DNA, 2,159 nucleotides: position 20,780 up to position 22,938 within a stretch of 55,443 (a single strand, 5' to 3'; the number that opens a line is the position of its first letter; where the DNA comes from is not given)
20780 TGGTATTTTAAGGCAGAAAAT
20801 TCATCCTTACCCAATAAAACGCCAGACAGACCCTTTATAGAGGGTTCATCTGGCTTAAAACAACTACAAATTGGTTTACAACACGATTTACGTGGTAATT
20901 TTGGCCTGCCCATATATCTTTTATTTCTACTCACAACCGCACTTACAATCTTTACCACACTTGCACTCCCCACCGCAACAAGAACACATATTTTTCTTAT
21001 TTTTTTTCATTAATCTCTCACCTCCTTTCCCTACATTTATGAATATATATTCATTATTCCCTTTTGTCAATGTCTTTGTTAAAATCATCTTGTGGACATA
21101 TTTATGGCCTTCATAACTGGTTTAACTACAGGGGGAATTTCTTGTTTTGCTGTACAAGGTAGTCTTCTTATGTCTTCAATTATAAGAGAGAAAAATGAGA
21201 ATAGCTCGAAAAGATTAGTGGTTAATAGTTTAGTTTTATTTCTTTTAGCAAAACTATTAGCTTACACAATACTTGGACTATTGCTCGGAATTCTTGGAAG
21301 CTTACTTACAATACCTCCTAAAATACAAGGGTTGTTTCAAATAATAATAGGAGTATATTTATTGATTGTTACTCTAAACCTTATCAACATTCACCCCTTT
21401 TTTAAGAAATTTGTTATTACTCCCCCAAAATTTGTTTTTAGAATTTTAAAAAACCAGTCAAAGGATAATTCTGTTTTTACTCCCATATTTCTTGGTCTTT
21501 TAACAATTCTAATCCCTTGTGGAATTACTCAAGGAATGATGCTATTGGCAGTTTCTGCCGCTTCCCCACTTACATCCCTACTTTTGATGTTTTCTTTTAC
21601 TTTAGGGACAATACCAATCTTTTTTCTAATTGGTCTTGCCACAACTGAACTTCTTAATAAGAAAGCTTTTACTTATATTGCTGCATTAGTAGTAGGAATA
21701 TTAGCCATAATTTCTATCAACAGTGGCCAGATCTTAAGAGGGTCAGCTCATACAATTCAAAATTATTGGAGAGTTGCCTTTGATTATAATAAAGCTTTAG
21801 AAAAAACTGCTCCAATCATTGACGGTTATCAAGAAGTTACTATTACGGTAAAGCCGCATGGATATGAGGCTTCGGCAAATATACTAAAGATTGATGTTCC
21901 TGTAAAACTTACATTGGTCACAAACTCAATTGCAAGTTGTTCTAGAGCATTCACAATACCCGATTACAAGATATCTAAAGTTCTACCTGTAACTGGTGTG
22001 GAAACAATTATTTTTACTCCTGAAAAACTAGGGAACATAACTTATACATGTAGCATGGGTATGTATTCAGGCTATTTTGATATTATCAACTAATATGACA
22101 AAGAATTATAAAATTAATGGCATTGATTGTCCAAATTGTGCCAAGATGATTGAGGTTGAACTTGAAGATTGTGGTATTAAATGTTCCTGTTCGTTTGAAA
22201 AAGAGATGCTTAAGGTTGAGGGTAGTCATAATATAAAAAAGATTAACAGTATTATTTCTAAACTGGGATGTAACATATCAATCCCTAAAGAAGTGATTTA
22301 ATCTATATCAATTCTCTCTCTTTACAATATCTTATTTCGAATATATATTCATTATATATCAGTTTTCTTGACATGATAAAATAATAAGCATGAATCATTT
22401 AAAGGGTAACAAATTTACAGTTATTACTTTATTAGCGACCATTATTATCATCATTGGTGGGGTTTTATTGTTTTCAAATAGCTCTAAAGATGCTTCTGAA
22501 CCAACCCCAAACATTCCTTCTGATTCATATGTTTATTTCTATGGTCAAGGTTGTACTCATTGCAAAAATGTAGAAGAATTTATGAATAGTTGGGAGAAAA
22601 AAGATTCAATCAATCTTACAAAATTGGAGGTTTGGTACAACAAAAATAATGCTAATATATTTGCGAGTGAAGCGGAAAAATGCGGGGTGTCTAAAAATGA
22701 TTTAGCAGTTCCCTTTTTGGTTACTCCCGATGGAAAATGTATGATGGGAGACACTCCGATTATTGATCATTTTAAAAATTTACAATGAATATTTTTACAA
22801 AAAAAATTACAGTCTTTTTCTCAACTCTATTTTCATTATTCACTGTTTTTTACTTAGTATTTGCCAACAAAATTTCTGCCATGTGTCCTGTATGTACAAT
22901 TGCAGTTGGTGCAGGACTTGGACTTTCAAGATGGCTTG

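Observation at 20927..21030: Unannotated 27-aa metallothionein-like gene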

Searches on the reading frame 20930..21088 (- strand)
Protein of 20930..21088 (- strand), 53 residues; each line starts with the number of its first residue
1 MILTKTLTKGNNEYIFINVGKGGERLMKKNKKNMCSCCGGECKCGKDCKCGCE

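Call 17: find_homologous_proteins(query=A1, max_evalue=1)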
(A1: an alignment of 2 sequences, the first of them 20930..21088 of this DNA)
Query A1 (2 sequences) (53 aa, profile of the alignment): 3 proteins with E <= 1 among 4 candidates.
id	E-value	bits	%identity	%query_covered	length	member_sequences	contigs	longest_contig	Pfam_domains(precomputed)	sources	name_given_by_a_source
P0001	4.5e-26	109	100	100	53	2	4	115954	-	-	-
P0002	2.6e-3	36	86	13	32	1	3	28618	-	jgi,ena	jgi:hypothetical protein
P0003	1.9e-1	30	-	-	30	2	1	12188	-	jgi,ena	-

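Call 19: find_encoding_contigs(protein=P0002, flank=4000, max_places=4)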
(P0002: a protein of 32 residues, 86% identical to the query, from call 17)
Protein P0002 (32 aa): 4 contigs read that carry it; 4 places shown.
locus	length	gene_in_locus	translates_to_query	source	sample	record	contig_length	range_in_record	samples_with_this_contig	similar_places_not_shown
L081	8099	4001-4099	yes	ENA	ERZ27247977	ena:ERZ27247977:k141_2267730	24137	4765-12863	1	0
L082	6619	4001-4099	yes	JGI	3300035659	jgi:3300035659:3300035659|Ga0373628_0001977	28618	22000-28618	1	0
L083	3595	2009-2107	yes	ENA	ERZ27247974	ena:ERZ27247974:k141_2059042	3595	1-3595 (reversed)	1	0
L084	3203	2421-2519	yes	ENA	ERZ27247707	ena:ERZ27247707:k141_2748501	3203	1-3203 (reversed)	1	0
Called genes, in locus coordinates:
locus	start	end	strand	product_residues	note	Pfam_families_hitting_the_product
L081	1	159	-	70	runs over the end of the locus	-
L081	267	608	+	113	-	PF05973:Gp49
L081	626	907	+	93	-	PF13560:HTH_31, PF01381:HTH_3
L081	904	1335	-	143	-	PF13673:Acetyltransf_10, PF00583:Acetyltransf_1, PF13508:Acetyltransf_7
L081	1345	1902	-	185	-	-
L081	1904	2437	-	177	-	-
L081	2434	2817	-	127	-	-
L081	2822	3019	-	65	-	-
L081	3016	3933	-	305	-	PF13386:DsbD_2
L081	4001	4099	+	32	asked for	-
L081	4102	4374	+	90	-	PF02001:DUF134, PF08281:Sigma70_r4_2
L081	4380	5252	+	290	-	PF02729:OTCace_N, PF00185:OTCace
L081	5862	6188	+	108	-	PF00085:Thioredoxin, PF08534:Redoxin (weak), PF13098:Thioredoxin_2, PF13905:Thioredoxin_8 (weak)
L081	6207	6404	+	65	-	-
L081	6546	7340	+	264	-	PF07992:Pyr_redox_2, PF13434:Lys_Orn_oxgnase (faint), PF13738:Pyr_redox_3, PF00070:Pyr_redox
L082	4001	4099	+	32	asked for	-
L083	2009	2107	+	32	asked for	-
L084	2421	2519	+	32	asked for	-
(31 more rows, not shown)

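Call 20: find_encoding_contigs(protein=P0003, flank=4000, max_places=4)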
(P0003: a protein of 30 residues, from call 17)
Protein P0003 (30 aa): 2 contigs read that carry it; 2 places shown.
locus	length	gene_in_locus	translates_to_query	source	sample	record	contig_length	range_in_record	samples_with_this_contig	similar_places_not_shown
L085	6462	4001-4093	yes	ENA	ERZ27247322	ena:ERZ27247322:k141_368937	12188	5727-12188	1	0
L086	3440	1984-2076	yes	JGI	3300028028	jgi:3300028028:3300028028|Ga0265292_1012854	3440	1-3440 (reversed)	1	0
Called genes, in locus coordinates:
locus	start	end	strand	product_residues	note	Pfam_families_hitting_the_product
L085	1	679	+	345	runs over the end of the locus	PF00044:Gp_dh_N (faint), PF01113:DapB_N (weak), PF02800:Gp_dh_C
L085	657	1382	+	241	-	PF18916:Lycopene_cyc (weak)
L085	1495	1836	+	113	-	PF13473:Cupredoxin_1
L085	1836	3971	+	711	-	PF00403:HMA, PF00122:E1-E2_ATPase, PF00702:Hydrolase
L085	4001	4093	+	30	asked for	-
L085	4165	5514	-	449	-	-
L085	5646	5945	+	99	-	PF04365:BrnT_toxin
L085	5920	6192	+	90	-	PF12441:CopG_antitoxin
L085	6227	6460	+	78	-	?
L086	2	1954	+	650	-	?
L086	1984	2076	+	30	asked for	-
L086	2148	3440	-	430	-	?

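Call 21: find_encoding_contigs(protein=P0001, flank=4000, max_places=4)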
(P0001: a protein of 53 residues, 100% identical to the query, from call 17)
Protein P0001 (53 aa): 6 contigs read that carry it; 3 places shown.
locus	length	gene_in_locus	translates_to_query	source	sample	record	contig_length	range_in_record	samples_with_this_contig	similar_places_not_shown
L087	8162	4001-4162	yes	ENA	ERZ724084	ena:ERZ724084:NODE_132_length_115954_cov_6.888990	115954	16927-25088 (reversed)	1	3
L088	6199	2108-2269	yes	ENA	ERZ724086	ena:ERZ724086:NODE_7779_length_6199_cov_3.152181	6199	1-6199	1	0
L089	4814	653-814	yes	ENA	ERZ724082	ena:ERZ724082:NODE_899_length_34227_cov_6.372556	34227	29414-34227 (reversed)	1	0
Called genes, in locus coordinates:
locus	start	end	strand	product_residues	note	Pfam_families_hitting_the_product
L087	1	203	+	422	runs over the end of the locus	PF02812:ELFV_dehydrog_N, PF00208:ELFV_dehydrog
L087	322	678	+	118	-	-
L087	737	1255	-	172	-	PF00300:His_Phos_1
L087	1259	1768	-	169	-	-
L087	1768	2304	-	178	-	-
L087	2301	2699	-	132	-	-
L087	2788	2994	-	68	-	-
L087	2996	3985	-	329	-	PF13386:DsbD_2, PF13473:Cupredoxin_1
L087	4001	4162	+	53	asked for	-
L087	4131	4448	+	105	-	PF02001:DUF134, PF08281:Sigma70_r4_2 (weak)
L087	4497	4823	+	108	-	PF00085:Thioredoxin, PF08534:Redoxin (weak), PF13098:Thioredoxin_2, PF13905:Thioredoxin_8 (weak)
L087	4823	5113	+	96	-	-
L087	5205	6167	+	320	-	PF13434:Lys_Orn_oxgnase (faint), PF00890:FAD_binding_2 (faint), PF03486:HI0933_like (faint), PF07992:Pyr_redox_2, PF13738:Pyr_redox_3, PF00070:Pyr_redox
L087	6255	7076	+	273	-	PF13462:Thioredoxin_4, PF01323:DSBA (weak)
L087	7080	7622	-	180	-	PF00588:SpoU_methylase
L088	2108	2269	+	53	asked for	-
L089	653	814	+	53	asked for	-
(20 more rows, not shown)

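Call 44: search_protein_families(library=ncbifam, proteins=[L085:1836-3971:+, L085:1495-1836:+], max_evalue=0.00001)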
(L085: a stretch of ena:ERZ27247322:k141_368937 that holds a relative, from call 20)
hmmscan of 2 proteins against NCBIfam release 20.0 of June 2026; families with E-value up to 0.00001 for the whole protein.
L085:1836-3971:+ (711 aa): 26 families (the best 25 are shown)
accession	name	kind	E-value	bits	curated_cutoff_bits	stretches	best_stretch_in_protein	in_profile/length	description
TIGR01511.1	ATPase-IB1_Cu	subfamily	3.1e-193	643.5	397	1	130-706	1-541/542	copper-translocating P-type ATPase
TIGR01525.1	ATPase-IB_hvy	subfamily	6.2e-188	626.2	346.25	1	149-706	1-560/560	heavy metal translocating P-type ATPase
NF007952.0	PRK10671.1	equivalog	1.8e-178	595.4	1316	1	10-709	109-834/838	copper-exporting P-type ATPase CopA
TIGR01512.1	ATPase-IB2_Cd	subfamily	2.5e-122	409.1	313.5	1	176-707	17-493/494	cadmium family heavy metal-translocating P-type ATPase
NF008262.1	PRK11033.1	equivalog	1.9e-117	393.6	1005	1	3-710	40-731/731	zinc/cadmium/mercury/lead-transporting ATPase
NF033775.1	P_type_ZntA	exception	5.8e-106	355.5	1240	1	3-708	47-730/732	Zn(II)/Cd(II)/Pb(II) translocating P-type ATPase ZntA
TIGR01494.1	ATPase_P-type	subfamily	9e-95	317.9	62.3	1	182-675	1-464/478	HAD-IC family P-type ATPase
TIGR01497.1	kdpB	equivalog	3.8e-54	183.9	527.9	2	496-649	413-566/675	potassium-transporting ATPase subunit KdpB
NF010609.0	PRK14010.1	equivalog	3.3e-47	161.1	1323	2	500-641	412-553/673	K(+)-transporting ATPase subunit B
TIGR01647.1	ATPase-IIIA_H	equivalog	6e-45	153.7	615.5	2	177-431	55-307/755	plasma-membrane proton-efflux P-type ATPase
TIGR01517.1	ATPase-IIB_Ca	equivalog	1.2e-42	146.2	507.05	3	223-430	162-380/882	calcium-translocating P-type ATPase, PMCA-type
TIGR01106.1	ATPase-IIC_X-K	subfamily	5.6e-34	117.2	946.1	2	181-447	113-381/997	Na,H/K antiporter P-type ATPase subunit alpha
TIGR01116.1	ATPase-IIA1_Ca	equivalog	1.9e-33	115.6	703.4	2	515-656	452-608/799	calcium-translocating P-type ATPase, SERCA-type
TIGR01524.1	ATPase-IIIB_Mg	equivalog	3.1e-32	111.4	610.75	2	565-638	576-649/867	magnesium-translocating P-type ATPase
TIGR01657.1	P-ATPase-V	hypoth_equivalog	4.9e-32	110.4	618.25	3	570-619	781-830/1055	ATP13A2 family polyamine export P-type ATPase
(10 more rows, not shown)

L085:1495-1836:+ (113 aa): 0 families

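Call 50: list_cluster_members(proteins=[P0005, P0004, P0002, P0003, P0001])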
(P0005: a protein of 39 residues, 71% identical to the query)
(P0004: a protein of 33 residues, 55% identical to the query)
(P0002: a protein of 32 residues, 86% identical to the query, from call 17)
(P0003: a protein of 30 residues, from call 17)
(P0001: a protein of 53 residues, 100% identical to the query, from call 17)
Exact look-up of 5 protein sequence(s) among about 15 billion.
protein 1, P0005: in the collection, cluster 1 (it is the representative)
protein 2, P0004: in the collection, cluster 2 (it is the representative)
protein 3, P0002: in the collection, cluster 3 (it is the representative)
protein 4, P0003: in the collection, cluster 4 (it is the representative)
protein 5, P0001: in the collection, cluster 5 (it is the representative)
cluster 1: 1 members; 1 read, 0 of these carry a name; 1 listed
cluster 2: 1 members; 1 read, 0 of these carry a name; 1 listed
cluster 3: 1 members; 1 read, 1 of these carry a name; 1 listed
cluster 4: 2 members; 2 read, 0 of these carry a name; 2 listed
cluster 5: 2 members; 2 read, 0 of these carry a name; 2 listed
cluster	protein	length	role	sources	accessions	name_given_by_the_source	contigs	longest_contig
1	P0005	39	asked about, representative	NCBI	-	-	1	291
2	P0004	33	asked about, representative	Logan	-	-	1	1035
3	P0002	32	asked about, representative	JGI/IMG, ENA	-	hypothetical protein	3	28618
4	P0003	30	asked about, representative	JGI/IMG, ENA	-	-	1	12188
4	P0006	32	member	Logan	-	-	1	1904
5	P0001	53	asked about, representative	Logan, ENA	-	-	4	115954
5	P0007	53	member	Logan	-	-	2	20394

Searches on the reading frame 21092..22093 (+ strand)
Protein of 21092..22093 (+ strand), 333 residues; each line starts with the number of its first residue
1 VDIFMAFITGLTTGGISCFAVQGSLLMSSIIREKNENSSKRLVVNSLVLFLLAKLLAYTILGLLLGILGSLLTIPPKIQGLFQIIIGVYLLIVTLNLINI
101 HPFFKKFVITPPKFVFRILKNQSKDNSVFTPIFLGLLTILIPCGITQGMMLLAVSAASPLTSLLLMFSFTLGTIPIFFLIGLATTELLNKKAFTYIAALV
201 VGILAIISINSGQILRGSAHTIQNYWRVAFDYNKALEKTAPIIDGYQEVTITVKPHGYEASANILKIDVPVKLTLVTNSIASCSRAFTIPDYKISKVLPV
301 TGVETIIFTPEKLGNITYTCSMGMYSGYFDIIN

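Call 6: search_protein_families(library=pfam, proteins=[window:21092-22093:+], max_evalue=0.1)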
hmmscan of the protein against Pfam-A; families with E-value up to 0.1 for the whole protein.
window:21092-22093:+ (333 aa): 3 families
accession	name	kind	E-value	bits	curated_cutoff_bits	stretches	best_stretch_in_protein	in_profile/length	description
PF13386.12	DsbD_2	-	9.4e-27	94.6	24.9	1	6-206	2-194/199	Cytochrome C biogenesis protein transmembrane region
PF13473.12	Cupredoxin_1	-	2.3e-08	34.4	27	1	244-326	18-99/104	Cupredoxin-like domain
PF02683.22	DsbD_TM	-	9e-05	22.3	27.1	1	4-191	6-192/219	Cytochrome C biogenesis protein transmembrane domain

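Call 7: search_protein_families(library=ncbifam, proteins=[window:21092-22093:+], max_evalue=0.1)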
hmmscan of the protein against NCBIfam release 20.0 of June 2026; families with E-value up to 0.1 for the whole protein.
window:21092-22093:+ (333 aa): 1 family
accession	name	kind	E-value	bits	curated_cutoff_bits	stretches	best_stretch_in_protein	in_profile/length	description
TIGR03096.1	nitroso_cyanin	equivalog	0.0027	17.5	142.85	1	207-322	8-120/135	nitrosocyanin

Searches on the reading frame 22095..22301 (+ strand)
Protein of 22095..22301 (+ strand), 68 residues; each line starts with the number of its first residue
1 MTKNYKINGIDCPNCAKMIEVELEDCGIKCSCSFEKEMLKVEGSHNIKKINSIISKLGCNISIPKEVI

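Call 6: search_protein_families(library=pfam, proteins=[window:22095-22301:+], max_evalue=0.1)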
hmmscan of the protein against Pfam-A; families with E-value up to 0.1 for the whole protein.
window:22095-22301:+ (68 aa): 2 families
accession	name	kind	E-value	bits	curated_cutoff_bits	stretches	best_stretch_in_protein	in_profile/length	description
PF00403.32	HMA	-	0.00058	20.6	24.8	1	5-58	2-60/62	Heavy-metal-associated domain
PF09889.16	DUF2116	-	0.098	13.1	26.8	0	12-44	6-38/59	Probable treble clef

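Call 7: search_protein_families(library=ncbifam, proteins=[window:22095-22301:+], max_evalue=0.1)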
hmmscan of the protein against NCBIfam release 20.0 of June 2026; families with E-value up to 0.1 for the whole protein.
window:22095-22301:+ (68 aa): 3 families
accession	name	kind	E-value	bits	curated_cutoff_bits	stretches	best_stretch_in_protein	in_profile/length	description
NF008262.1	PRK11033.1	equivalog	0.0077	14.7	1005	1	3-61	43-104/731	zinc/cadmium/mercury/lead-transporting ATPase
NF033556.1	MerTP_fusion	equivalog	0.024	14.2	180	1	3-58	122-182/186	mercuric transport protein MerTP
NF047957.1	CopZ_AFE_1862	equivalog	0.053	14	85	1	6-58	4-58/62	CopZ family metallochaperone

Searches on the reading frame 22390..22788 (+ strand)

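Call 6: search_protein_families(library=pfam, proteins=[window:22390-22788:+], max_evalue=0.1)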
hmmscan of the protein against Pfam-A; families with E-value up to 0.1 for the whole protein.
window:22390-22788:+ (132 aa): 3 families
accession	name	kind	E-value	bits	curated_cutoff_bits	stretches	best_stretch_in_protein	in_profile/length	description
PF00085.26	Thioredoxin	-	0.0059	17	23.5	1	47-89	22-66/103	Thioredoxin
PF10717.14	ODV-E18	-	0.029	14.7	28.1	1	11-40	27-58/87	Occlusion-derived virus envelope protein ODV-E18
PF12698.13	ABC2_membrane_3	-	0.1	12.1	31.6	0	9-40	3-34/347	ABC-2 family transporter protein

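Call 7: search_protein_families(library=ncbifam, proteins=[window:22390-22788:+], max_evalue=0.1)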
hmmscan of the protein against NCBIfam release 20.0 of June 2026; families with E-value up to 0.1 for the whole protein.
window:22390-22788:+ (132 aa): 1 family
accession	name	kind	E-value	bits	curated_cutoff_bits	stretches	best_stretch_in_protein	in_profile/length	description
NF043009.1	Cyt554Puf2C_Caul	equivalog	0.063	12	800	1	50-89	292-330/416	cytochrome c-554 Puf2C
